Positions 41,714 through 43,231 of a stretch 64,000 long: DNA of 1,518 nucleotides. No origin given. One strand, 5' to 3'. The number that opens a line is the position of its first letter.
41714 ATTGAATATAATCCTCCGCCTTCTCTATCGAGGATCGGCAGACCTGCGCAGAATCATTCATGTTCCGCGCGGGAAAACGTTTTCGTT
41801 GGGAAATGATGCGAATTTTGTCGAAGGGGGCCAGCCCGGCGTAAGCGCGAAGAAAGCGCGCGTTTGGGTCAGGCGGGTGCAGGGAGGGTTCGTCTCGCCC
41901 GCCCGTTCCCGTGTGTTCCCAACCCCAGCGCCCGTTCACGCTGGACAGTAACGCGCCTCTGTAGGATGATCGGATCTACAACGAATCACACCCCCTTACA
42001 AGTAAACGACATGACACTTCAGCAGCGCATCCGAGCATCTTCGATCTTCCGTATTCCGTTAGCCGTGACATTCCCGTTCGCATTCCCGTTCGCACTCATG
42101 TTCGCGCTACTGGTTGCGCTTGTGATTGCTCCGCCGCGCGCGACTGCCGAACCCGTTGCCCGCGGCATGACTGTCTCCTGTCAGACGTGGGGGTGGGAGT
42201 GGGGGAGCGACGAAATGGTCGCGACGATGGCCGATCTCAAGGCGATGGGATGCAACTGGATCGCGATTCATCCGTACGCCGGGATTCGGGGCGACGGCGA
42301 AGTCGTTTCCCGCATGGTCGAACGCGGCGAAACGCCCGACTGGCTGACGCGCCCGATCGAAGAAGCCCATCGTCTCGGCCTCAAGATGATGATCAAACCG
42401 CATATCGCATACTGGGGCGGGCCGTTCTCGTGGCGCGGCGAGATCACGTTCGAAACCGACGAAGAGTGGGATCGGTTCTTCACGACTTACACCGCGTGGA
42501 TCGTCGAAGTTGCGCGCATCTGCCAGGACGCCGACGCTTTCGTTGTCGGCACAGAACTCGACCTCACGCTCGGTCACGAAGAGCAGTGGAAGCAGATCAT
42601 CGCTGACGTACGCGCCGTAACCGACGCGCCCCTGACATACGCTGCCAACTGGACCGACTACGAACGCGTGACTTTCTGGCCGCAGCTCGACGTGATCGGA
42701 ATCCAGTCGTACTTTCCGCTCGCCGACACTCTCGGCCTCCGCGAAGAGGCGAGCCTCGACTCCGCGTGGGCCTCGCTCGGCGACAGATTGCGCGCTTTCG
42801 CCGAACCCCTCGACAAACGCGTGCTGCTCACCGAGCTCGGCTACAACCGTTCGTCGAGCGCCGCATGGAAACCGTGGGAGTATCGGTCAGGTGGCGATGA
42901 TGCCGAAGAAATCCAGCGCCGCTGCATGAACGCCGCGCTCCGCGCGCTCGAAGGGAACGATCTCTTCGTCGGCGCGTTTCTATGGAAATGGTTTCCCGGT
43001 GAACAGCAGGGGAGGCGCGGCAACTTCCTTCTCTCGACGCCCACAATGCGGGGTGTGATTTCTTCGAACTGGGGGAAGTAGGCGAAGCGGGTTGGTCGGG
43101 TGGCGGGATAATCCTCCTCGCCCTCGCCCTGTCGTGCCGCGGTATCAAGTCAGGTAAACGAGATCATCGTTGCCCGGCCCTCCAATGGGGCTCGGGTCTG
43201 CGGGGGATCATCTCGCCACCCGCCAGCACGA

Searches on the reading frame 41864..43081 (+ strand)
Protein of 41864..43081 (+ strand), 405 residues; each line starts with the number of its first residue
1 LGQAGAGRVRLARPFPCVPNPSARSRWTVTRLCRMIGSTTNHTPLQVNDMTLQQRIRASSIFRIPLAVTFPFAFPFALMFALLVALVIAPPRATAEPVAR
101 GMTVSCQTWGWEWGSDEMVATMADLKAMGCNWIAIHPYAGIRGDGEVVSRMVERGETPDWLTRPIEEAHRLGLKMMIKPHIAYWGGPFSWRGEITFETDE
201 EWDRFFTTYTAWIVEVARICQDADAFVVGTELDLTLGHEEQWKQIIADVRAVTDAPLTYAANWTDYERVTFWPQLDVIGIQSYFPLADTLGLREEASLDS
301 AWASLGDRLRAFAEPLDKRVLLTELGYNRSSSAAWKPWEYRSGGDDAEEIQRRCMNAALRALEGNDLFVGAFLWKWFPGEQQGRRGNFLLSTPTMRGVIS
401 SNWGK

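Call 18: search_protein_families(library=pfam, proteins=[window:41864-43081:+])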
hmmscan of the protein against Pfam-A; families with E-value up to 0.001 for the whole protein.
window:41864-43081:+ (405 aa): 2 families
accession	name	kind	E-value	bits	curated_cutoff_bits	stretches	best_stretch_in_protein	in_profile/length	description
PF22612.2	GH113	-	6.9e-39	134.4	27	1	112-377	11-269/289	Glycoside Hydrolase Family 113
PF13547.12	GTA_TIM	-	2.3e-05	24.3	27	1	209-304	3-128/299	GTA TIM-barrel-like domain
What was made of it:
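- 41864..43081 (+): GH113 glycoside hydrolase gene. Its stop codon TAG (43079-43081) directly abuts the base of hairpin copy 1. Pfam PF22612 GH113, E 6.9e-39 (call 18).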

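Call 60: search_protein_families(library=ncbifam, proteins=[window:41864-43081:+], max_evalue=0.01)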
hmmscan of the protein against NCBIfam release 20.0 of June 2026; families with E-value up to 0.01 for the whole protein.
window:41864-43081:+ (405 aa): 1 family
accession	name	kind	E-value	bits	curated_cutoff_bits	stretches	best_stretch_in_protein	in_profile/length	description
NF048004.1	GTA_megatron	equivalog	6.5e-06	24.2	800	1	193-307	427-566/1299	baseplate multidomain protein megatron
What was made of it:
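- The cargo is a surface or secreted protein, the kind of gene that is often phase-variable (call 60).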
